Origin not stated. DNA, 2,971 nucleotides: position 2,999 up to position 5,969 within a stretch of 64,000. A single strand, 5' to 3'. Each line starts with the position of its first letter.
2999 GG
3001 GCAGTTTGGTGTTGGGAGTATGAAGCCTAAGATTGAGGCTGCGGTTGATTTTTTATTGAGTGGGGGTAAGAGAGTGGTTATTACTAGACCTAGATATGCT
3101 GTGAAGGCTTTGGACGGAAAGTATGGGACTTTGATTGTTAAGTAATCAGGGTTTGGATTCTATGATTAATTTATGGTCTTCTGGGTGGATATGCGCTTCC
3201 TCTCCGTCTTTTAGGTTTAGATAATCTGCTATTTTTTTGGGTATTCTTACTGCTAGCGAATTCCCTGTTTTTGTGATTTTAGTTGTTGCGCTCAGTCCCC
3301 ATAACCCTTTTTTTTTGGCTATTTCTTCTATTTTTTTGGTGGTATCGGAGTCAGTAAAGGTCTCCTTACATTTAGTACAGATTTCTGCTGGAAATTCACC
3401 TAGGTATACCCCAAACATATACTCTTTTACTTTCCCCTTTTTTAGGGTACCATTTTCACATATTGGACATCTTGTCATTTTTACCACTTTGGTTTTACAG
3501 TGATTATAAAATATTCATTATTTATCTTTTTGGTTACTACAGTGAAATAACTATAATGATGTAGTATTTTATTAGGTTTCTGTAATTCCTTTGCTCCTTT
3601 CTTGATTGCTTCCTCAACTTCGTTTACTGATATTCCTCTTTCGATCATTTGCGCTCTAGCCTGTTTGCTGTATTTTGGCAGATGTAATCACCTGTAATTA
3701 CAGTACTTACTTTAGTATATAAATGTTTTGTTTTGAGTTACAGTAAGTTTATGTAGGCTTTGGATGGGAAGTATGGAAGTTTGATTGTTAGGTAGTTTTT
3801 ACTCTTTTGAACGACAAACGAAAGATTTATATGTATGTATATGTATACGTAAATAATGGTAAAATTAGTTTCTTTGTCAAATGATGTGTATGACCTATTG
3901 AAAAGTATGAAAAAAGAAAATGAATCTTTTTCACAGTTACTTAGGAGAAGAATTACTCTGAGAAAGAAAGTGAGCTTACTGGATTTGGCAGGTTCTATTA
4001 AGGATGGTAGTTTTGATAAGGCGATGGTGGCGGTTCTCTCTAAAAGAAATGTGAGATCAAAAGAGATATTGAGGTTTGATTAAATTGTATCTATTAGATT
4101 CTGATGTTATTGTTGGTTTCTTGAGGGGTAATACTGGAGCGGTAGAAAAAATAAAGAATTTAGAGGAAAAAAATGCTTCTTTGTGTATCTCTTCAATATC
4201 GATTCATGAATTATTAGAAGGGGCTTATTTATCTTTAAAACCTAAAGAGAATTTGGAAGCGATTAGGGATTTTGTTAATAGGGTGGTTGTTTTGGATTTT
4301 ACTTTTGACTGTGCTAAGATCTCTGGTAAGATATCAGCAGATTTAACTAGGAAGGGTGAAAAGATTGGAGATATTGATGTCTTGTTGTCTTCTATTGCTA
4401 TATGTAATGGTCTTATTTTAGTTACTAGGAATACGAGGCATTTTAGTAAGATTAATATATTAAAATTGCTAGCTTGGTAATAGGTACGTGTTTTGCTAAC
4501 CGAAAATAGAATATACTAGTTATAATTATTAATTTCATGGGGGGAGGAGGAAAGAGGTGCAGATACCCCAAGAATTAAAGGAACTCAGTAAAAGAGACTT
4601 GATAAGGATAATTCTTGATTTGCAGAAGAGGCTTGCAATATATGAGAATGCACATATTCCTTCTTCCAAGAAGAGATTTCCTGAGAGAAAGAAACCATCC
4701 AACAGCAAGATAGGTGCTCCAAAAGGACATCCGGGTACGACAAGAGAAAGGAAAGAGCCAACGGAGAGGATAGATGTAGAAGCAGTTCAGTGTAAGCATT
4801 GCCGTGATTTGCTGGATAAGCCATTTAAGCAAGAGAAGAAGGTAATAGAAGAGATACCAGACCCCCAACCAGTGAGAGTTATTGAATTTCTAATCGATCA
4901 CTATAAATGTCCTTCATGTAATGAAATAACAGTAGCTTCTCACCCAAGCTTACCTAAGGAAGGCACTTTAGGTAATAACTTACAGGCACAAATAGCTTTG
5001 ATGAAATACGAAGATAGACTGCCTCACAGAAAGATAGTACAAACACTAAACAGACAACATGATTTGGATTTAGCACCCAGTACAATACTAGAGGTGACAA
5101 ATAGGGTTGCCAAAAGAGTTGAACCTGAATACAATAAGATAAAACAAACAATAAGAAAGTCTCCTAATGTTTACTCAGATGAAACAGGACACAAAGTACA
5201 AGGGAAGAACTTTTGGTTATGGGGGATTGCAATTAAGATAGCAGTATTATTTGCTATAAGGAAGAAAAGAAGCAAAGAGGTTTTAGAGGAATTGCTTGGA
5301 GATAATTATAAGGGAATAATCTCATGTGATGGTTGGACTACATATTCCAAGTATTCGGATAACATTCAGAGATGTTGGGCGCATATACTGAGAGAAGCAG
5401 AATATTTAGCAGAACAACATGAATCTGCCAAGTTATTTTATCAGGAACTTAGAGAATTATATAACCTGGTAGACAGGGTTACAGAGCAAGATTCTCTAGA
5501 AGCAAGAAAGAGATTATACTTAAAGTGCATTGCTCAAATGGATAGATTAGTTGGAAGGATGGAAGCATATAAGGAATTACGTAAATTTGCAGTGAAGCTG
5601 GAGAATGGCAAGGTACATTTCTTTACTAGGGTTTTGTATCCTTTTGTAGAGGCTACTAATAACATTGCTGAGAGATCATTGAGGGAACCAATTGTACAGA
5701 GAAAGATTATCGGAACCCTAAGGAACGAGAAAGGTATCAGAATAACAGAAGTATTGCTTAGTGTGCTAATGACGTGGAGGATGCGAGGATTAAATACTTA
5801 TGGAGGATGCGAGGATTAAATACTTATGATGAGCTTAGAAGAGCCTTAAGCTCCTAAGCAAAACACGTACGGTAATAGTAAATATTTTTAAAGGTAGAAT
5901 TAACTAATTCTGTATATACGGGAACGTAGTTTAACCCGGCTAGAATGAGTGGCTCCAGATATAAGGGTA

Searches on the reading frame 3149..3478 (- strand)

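Call 4: search_protein_families(library=pfam, max_evalue=1, proteins=[window:3149-3478:-])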
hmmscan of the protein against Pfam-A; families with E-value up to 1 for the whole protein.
seq(110 aa): 2 families
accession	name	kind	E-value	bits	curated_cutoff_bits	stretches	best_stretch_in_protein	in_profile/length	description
PF04014.23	MazE_antitoxin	-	6.4e-07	29.7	24.7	1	68-98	1-31/48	Antidote-toxin recognition MazE, bacterial antitoxin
PF13894.12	zf-C2H2_4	-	0.69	11.2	27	0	34-45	3-14/24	C2H2-type zinc finger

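Call 7: search_protein_families(library=ncbifam, max_evalue=1, proteins=[window:3149-3478:-])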
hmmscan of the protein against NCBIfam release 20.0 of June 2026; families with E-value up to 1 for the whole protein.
seq(110 aa): 11 families
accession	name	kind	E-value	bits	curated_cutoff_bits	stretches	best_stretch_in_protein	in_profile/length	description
TIGR02609.1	doc_partner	hypoth_equivalog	5.7e-08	33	55.9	1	67-106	2-41/74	putative addiction module antidote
TIGR03831.1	YgiT_finger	domain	8.8e-06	25.9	20.2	1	4-44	1-45/46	YgiT-type zinc finger protein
NF007312.0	PRK09798.1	equivalog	8.5e-05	22.8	113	1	68-107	6-45/82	type II toxin-antitoxin system antitoxin MazE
TIGR01439.1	lp_hng_hel_AbrB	domain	0.00065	19.4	28.3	1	66-108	2-42/44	transcriptional regulator, AbrB family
NF047862.1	VapBLeptosp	equivalog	0.0033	17.4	100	1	65-109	3-42/76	type II toxin-antitoxin system antitoxin VapB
TIGR03830.1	CxxCG_CxxCG_HTH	subfamily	0.014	15.2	61.8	1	4-55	1-55/127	type II TA system antitoxin MqsA family protein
NF033150.1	AAC_6p_A49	exception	0.047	13.4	410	1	30-74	81-125/184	aminoglycoside 6'-N-acetyltransferase AacA49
NF047400.1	MazE_PemI_antitoxin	equivalog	0.057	13.3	50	1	67-94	1-24/68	type II toxin-antitoxin system PemI/MazE family antitoxin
NF047912.1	ECs_2282_CxxC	subfamily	0.11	12.5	37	1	33-56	29-52/60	ECs_2282 family putative zinc-binding protein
NF041921.1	HVO_A0556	equivalog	0.13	12.1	65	1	3-19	22-38/55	HVO_A0556 family zinc finger protein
NF040493.1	TA_anti_VapB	subfamily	0.2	11.8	60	1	66-84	1-19/73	type II toxin-antitoxin system VapB family antitoxin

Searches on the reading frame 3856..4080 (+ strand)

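Call 35: search_protein_families(library=pfam, max_evalue=0.01, proteins=[window:3856-4080:+])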
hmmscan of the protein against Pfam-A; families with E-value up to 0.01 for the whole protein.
seq(75 aa): 1 family
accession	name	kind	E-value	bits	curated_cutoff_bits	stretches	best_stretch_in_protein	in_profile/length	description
PF02697.20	VAPB_antitox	-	1.2e-10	42.4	27.9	1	3-56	1-57/69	Putative antitoxin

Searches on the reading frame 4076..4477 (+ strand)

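Call 35: search_protein_families(library=pfam, max_evalue=0.01, proteins=[window:4076-4477:+])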
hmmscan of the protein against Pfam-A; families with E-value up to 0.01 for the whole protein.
seq(134 aa): 1 family
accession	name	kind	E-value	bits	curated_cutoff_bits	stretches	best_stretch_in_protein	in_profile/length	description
PF01850.27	PIN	-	1.1e-12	49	23.6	1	5-126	1-117/120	PIN domain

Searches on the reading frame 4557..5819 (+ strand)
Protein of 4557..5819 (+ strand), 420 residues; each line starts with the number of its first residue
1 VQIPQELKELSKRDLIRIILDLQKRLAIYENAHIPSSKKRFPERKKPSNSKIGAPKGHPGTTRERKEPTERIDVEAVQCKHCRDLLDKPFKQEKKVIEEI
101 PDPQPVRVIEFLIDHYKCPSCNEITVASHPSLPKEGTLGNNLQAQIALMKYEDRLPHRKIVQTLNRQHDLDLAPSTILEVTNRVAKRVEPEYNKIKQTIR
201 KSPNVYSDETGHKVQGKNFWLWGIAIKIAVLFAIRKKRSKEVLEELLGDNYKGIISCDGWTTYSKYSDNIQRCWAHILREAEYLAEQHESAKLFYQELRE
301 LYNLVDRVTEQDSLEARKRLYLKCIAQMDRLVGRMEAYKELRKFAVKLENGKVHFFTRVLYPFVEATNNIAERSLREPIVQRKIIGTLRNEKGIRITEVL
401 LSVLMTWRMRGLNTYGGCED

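Call 35: search_protein_families(library=pfam, max_evalue=0.01, proteins=[window:4557-5819:+])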
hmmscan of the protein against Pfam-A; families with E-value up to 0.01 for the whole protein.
window:4557-5819:+ (420 aa): 2 families
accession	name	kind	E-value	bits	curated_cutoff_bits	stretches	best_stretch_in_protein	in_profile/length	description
PF03050.20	DDE_Tnp_IS66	-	1.7e-45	156.1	23.1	1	137-394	3-282/284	Transposase IS66 family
PF13005.12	zf-IS66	-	0.00071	20.4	27.3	1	78-121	3-45/46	zinc-finger binding domain of transposase IS66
